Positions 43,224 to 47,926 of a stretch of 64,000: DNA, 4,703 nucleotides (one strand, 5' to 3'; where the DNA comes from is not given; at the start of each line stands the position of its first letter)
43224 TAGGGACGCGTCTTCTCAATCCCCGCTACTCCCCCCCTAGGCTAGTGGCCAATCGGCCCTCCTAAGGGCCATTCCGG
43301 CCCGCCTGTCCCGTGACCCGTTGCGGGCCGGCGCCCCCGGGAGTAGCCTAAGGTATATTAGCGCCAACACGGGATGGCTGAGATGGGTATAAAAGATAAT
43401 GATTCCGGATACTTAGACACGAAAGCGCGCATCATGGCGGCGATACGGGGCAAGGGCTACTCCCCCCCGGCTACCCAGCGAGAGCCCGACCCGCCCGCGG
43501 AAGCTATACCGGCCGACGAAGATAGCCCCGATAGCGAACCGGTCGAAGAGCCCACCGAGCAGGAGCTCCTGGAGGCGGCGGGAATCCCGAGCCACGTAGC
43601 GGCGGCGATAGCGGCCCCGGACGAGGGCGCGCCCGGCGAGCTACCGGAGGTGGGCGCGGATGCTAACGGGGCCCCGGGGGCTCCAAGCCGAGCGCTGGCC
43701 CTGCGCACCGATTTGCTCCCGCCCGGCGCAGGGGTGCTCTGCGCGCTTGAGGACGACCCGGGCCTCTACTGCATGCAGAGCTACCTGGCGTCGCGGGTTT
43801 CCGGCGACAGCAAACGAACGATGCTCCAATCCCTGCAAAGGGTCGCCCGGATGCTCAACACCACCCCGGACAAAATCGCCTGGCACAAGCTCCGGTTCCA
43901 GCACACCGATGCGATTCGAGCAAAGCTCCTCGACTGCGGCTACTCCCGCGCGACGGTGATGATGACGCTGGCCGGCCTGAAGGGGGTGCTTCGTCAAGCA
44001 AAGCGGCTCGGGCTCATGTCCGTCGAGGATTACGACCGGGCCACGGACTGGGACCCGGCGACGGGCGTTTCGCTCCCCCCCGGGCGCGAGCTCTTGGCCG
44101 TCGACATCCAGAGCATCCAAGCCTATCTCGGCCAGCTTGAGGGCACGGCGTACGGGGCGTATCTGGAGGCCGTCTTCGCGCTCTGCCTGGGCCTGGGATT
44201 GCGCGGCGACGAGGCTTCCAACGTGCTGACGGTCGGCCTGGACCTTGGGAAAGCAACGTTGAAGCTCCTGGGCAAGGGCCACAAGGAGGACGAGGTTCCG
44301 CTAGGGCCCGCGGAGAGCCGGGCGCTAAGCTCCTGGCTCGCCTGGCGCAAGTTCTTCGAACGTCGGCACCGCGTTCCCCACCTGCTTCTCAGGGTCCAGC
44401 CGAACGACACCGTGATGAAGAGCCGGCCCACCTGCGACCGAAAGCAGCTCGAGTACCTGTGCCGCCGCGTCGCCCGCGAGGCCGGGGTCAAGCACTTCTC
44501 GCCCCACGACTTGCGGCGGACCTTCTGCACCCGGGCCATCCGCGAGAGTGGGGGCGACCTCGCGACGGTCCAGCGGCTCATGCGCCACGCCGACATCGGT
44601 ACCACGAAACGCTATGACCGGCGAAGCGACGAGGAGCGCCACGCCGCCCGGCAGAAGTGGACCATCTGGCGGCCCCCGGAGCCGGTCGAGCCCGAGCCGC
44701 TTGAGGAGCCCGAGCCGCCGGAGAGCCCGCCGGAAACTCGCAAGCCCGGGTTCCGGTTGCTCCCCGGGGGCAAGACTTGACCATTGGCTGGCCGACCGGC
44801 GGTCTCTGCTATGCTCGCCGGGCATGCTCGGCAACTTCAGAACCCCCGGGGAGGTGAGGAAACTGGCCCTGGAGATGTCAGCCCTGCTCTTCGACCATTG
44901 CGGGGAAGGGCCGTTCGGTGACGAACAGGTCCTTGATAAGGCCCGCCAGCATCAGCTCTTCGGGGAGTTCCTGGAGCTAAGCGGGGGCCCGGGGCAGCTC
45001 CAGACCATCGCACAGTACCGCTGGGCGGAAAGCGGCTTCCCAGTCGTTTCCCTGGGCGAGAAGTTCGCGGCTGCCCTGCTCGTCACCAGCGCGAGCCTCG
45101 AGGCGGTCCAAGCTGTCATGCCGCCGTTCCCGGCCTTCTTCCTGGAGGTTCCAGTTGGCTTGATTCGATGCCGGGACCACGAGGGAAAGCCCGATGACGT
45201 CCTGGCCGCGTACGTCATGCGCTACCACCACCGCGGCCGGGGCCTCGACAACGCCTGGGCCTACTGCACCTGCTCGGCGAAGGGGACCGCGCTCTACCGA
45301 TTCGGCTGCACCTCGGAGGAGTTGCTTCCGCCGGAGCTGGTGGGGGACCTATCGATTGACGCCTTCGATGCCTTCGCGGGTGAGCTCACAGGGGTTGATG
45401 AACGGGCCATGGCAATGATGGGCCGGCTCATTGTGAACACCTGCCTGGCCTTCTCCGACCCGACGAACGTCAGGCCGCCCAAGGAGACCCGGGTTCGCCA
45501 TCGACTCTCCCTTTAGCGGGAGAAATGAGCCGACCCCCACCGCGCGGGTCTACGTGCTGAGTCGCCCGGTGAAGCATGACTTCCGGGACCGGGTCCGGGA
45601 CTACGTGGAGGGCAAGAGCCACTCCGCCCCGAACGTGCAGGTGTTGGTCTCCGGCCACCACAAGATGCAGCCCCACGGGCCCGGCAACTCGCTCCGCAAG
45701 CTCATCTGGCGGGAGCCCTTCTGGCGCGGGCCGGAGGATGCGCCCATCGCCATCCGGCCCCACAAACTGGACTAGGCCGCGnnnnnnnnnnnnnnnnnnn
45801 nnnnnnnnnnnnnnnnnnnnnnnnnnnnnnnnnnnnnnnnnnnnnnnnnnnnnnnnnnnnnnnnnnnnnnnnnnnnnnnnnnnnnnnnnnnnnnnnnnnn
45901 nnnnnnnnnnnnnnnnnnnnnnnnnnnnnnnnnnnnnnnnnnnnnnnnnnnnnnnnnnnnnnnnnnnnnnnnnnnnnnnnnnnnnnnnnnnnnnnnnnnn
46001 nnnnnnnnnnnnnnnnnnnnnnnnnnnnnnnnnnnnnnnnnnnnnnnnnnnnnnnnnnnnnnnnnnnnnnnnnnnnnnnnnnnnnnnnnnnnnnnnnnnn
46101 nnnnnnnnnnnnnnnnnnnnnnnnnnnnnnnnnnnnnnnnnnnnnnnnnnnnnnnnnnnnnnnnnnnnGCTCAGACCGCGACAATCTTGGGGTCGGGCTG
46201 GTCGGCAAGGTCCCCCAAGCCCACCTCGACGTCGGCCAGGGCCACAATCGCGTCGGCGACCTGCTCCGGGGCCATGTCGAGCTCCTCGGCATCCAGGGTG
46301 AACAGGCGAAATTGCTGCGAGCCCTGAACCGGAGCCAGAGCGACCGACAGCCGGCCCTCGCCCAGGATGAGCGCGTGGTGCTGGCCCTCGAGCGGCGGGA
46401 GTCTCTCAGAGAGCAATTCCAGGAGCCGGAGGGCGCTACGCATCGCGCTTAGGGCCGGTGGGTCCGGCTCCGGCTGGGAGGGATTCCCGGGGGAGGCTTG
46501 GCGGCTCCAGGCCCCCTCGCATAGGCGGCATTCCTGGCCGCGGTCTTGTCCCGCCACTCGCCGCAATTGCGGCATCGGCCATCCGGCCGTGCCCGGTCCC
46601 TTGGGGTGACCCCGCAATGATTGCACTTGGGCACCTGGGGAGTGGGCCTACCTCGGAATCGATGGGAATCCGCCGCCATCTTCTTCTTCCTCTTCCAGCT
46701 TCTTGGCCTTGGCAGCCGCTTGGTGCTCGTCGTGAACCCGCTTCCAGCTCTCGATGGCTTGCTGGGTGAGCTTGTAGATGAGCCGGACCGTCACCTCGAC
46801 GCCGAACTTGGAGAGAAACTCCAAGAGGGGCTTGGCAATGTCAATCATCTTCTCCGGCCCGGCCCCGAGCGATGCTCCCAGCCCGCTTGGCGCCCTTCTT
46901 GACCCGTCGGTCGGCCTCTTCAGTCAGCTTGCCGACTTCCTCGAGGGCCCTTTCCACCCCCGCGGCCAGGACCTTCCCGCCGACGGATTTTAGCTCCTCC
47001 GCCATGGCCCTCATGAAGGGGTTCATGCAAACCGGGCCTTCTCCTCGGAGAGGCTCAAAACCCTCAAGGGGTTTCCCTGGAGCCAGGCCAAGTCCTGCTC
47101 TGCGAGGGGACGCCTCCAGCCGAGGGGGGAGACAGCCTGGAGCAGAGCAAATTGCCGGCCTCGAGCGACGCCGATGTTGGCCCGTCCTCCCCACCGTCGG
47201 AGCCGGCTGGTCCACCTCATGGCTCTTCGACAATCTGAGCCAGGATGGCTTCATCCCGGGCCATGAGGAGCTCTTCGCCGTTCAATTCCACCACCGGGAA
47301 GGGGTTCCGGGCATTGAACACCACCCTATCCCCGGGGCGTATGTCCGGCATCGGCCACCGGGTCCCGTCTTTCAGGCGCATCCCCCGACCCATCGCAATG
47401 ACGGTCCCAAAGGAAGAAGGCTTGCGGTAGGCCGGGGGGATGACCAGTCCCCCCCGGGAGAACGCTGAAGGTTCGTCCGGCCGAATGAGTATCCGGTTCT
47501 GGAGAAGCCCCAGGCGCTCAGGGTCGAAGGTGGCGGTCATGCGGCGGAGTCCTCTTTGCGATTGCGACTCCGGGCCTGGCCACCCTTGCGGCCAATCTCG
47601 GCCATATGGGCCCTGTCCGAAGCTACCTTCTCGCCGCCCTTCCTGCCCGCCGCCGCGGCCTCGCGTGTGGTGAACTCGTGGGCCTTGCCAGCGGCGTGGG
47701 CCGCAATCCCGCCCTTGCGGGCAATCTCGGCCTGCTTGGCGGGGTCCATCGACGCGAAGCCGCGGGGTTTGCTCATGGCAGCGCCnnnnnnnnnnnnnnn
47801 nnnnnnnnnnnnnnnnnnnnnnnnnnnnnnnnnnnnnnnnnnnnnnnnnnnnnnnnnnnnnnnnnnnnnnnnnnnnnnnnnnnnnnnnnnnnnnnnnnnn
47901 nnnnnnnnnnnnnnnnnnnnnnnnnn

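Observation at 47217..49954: Two adjacent extreme mixed-charge / Tyr-Gly low-complexity proteins in one operon with KGG stress protein and GroES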

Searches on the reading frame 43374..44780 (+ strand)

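Call 5: search_protein_families(library=pfam, proteins=[window:43374-44780:+], max_evalue=0.01)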
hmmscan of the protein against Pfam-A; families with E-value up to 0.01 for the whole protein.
window:43374-44780:+ (468 aa): 1 family
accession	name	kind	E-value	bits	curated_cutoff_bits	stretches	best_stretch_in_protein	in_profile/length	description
PF00589.27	Phage_integrase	-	8e-20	71.7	27.1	1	258-420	18-171/172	Phage integrase family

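Call 6: search_protein_families(library=phrogs, proteins=[window:43374-44780:+], max_evalue=0.01)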
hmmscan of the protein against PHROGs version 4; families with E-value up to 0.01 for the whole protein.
window:43374-44780:+ (468 aa): 5 families
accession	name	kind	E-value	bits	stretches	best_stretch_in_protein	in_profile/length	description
phrog_1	-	integration and excision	2.9e-29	103.8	1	137-435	173-453/611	integrase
phrog_216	-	integration and excision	1.3e-23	84.6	1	243-432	59-240/301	integrase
phrog_7269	-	integration and excision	0.00099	20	1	354-415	8-67/89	integrase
phrog_17497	-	unknown function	0.0025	18.9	1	369-429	52-112/133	-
phrog_23271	-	unknown function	0.0039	18.1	1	369-420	3-53/67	-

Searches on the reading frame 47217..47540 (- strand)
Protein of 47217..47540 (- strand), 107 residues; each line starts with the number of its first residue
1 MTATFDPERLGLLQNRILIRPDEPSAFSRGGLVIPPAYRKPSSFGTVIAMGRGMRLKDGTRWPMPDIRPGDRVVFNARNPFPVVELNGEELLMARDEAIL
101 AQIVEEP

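Call 5: search_protein_families(library=pfam, proteins=[window:47217-47540:-], max_evalue=0.01)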
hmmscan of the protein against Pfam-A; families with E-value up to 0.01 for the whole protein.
window:47217-47540:- (107 aa): 1 family
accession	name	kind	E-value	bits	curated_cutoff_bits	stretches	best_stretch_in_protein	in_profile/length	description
PF00166.26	Cpn10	-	4.2e-14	52.8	21.1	1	13-103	5-93/93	Chaperonin 10 Kd subunit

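Call 6: search_protein_families(library=phrogs, proteins=[window:47217-47540:-], max_evalue=0.01)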
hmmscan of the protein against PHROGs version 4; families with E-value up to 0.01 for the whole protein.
window:47217-47540:- (107 aa): 1 family
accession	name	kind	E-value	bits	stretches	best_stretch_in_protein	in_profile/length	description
phrog_3188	-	other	7.2e-13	49.2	1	12-103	5-94/96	co-chaperonin GroES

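Call 55: search_protein_families(library=ncbifam, proteins=[window:47217-47540:-], max_evalue=0.1)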
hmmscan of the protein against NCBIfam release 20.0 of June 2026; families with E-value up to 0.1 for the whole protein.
window:47217-47540:- (107 aa): 13 families
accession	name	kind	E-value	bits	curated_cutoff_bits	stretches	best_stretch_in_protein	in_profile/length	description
NF001527.0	PRK00364.1-2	subfamily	9e-13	48.2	120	1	12-103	5-94/96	co-chaperone GroES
NF001533.0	PRK00364.2-4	subfamily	8.4e-12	45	99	1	10-103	6-97/98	co-chaperone GroES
NF001529.0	PRK00364.1-5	subfamily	1.3e-11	44.5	133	1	13-101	6-92/95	co-chaperone GroES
NF001530.0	PRK00364.1-6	equivalog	3.7e-11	42.8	136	1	13-103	14-102/104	co-chaperone GroES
NF001534.0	PRK00364.2-5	equivalog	5e-11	42.5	120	1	13-102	5-92/94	co-chaperone GroES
NF001531.0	PRK00364.2-2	subfamily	7.4e-11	41.9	96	1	13-103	6-93/94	co-chaperone GroES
NF001526.0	PRK00364.1-1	subfamily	1.5e-10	41.1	130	1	13-102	6-94/96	co-chaperone GroES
NF001532.0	PRK00364.2-3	equivalog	1.1e-09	38.3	130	1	13-103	5-93/94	co-chaperone GroES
NF001539.0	PRK00364.3-5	equivalog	5e-06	26.6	122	1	14-105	7-91/91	co-chaperone GroES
NF001528.0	PRK00364.1-4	equivalog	2.7e-05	24.3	119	1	13-103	5-93/95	co-chaperone GroES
NF011106.0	PRK14533.1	equivalog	0.0014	18.5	128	1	13-104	6-90/91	co-chaperonin GroES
NF001537.0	PRK00364.3-3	equivalog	0.011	15.9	109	1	13-101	6-83/86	co-chaperone GroES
NF001538.0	PRK00364.3-4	equivalog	0.012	15.8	142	1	13-53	9-49/92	co-chaperone GroES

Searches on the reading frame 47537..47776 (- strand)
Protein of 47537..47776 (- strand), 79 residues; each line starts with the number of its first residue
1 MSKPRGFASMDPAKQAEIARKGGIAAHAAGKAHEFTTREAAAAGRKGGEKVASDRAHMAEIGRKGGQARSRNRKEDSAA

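Call 5: search_protein_families(library=pfam, proteins=[window:47537-47776:-], max_evalue=0.01)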
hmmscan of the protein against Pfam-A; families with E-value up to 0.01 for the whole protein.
window:47537-47776:- (79 aa): 1 family
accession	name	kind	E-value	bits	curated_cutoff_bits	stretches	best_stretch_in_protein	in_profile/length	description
PF10685.14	KGG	-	3.4e-13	50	20.4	2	6-27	1-22/22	Stress-induced bacterial acidophilic repeat motif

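Call 6: search_protein_families(library=phrogs, proteins=[window:47537-47776:-], max_evalue=0.01)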
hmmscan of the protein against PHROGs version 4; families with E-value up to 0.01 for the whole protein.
window:47537-47776:- (79 aa): 1 family
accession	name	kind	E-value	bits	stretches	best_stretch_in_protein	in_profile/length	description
phrog_30946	-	unknown function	2.2e-09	38.4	1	35-67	4-36/54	-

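Call 19: find_encoding_contigs(protein=window:47537-47776:-, flank=10000, max_places=10)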
Protein window:47537-47776:- (79 aa): 6 contigs read that carry it; 3 places shown.
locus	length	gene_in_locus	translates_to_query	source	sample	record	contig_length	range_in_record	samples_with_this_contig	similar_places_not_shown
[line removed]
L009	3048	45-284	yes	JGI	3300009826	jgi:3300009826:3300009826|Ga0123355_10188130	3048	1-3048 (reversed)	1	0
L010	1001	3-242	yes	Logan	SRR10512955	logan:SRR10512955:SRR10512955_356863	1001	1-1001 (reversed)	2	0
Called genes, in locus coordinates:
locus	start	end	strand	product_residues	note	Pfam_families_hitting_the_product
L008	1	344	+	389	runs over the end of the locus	-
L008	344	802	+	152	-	-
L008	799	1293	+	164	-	-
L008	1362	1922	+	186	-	-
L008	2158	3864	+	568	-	-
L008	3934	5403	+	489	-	-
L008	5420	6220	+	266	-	-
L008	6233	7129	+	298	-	-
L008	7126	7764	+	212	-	-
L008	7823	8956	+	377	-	-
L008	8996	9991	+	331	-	-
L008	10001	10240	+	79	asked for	PF10685:KGG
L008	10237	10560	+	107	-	PF00166:Cpn10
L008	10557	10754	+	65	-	-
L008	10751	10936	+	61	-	-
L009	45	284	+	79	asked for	PF10685:KGG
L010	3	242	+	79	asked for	PF10685:KGG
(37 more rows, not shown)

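Call 55: search_protein_families(library=ncbifam, proteins=[window:47537-47776:-], max_evalue=0.1)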
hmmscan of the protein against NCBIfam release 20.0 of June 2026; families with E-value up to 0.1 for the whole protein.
window:47537-47776:- (79 aa): 0 families
